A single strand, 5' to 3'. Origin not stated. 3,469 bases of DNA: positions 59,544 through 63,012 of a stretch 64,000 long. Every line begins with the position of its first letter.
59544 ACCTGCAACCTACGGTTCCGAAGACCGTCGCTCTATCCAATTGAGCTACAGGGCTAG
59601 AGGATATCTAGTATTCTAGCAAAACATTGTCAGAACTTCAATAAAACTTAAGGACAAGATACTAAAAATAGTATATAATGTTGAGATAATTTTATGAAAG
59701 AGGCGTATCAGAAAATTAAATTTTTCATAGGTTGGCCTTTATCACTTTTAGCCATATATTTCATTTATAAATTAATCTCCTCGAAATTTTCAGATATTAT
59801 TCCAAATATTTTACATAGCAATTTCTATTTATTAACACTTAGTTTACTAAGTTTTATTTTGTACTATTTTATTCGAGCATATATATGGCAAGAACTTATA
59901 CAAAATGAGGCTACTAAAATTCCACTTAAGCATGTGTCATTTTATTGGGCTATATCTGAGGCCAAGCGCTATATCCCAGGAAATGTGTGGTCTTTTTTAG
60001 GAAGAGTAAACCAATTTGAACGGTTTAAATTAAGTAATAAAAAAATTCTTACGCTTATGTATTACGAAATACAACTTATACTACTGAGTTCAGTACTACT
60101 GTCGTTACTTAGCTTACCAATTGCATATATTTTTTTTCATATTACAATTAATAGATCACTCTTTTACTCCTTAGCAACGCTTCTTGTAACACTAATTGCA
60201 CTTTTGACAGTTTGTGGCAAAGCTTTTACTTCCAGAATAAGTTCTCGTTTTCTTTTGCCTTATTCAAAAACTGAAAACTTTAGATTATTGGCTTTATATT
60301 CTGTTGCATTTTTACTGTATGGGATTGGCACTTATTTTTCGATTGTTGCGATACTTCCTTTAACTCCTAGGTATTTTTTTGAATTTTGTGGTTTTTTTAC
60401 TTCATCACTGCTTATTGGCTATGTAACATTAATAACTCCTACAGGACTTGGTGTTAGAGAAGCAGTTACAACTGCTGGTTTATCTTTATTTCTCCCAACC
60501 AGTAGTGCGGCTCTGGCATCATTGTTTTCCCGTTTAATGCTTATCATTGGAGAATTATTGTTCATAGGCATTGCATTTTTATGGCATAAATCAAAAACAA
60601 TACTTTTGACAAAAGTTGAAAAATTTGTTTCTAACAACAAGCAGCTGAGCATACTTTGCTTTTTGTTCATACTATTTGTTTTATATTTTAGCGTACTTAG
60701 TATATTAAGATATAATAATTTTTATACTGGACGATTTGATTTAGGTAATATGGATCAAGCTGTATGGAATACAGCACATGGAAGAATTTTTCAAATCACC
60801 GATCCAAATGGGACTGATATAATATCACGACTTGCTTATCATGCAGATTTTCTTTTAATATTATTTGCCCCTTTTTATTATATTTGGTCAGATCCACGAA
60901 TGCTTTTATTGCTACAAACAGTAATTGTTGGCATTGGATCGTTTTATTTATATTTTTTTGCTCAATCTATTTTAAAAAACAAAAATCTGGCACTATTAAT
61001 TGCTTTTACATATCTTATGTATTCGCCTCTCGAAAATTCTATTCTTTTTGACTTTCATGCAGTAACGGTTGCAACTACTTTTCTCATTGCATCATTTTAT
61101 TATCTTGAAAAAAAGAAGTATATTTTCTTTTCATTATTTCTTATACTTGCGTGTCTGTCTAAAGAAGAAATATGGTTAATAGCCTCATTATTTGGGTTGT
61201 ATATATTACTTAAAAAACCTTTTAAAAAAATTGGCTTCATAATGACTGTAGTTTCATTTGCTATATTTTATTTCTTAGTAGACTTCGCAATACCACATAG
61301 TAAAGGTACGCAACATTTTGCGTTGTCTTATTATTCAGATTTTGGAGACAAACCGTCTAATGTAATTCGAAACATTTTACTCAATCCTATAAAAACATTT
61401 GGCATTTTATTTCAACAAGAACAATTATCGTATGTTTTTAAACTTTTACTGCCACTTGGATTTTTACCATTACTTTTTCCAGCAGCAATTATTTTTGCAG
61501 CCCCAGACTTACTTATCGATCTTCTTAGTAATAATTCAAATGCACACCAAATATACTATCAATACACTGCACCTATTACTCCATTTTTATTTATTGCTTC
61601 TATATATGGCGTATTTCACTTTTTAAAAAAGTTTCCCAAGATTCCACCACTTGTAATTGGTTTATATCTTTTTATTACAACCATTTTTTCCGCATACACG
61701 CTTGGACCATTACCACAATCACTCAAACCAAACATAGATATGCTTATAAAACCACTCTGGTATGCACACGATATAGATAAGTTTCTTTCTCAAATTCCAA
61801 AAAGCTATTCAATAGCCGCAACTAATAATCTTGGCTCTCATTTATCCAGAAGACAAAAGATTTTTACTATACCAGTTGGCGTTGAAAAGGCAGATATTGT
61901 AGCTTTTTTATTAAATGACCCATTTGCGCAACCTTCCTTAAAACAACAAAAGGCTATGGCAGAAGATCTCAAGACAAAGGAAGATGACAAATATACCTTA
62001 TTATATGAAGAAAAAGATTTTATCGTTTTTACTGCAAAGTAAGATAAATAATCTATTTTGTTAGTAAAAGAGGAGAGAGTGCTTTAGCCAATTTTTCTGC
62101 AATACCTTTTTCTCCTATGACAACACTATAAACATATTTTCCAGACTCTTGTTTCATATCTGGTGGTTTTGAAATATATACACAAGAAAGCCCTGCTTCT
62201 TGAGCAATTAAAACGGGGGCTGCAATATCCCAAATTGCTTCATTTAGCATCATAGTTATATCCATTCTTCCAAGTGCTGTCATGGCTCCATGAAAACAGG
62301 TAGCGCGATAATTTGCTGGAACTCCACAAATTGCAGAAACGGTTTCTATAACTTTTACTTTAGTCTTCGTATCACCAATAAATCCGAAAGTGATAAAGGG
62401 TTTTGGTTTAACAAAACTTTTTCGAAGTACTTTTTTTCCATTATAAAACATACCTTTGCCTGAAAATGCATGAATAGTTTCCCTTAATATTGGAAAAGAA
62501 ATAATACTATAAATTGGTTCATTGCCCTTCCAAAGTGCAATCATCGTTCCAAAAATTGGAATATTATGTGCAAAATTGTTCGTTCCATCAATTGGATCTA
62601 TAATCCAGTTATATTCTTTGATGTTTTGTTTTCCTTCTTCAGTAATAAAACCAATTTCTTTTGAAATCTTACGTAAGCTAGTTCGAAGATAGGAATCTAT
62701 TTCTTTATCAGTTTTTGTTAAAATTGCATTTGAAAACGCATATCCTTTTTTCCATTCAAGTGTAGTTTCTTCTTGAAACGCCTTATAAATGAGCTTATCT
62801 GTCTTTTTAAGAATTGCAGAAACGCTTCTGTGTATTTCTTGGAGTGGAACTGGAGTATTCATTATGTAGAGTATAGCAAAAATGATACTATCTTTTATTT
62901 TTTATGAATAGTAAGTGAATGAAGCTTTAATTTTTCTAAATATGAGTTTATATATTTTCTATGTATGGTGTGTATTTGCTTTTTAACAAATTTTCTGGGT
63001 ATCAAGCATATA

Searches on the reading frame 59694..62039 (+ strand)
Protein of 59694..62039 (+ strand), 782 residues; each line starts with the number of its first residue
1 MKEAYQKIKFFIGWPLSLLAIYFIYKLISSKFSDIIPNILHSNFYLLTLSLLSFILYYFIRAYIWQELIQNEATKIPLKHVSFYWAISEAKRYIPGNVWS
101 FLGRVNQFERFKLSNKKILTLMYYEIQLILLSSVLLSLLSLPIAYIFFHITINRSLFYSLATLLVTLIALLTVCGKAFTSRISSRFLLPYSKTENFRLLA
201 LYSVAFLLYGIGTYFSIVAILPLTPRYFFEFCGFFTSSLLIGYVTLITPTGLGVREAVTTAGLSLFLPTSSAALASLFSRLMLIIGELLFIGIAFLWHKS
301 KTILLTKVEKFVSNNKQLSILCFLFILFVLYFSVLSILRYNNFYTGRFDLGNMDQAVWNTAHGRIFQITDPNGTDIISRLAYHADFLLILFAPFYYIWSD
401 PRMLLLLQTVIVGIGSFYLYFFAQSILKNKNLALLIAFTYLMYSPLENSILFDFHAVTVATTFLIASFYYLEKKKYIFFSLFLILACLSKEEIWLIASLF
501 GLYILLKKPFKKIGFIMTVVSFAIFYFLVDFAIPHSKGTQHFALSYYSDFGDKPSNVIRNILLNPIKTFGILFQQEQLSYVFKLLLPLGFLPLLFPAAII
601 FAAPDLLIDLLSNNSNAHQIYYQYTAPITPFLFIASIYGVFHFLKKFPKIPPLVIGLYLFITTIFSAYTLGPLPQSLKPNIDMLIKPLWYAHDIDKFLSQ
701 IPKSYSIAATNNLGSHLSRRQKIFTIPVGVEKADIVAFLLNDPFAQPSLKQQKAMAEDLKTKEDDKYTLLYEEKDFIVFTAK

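Call 13: search_protein_families(library=pfam, proteins=[window:59694-62039:+], max_evalue=0.001)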
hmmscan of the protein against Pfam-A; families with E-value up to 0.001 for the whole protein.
window:59694-62039:+ (782 aa): 1 family
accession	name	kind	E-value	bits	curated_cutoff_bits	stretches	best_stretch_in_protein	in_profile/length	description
PF09852.15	DUF2079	-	1.9e-67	228.8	28.2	1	339-777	1-458/459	Predicted membrane protein (DUF2079)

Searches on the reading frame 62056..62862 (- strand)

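Call 13: search_protein_families(library=pfam, proteins=[window:62056-62862:-], max_evalue=0.001)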
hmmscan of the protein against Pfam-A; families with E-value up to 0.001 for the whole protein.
window:62056-62862:- (269 aa): 1 family
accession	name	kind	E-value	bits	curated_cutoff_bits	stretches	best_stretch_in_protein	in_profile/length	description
PF00459.30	Inositol_P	-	1.7e-36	126.6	27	1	16-260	11-264/271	Inositol monophosphatase family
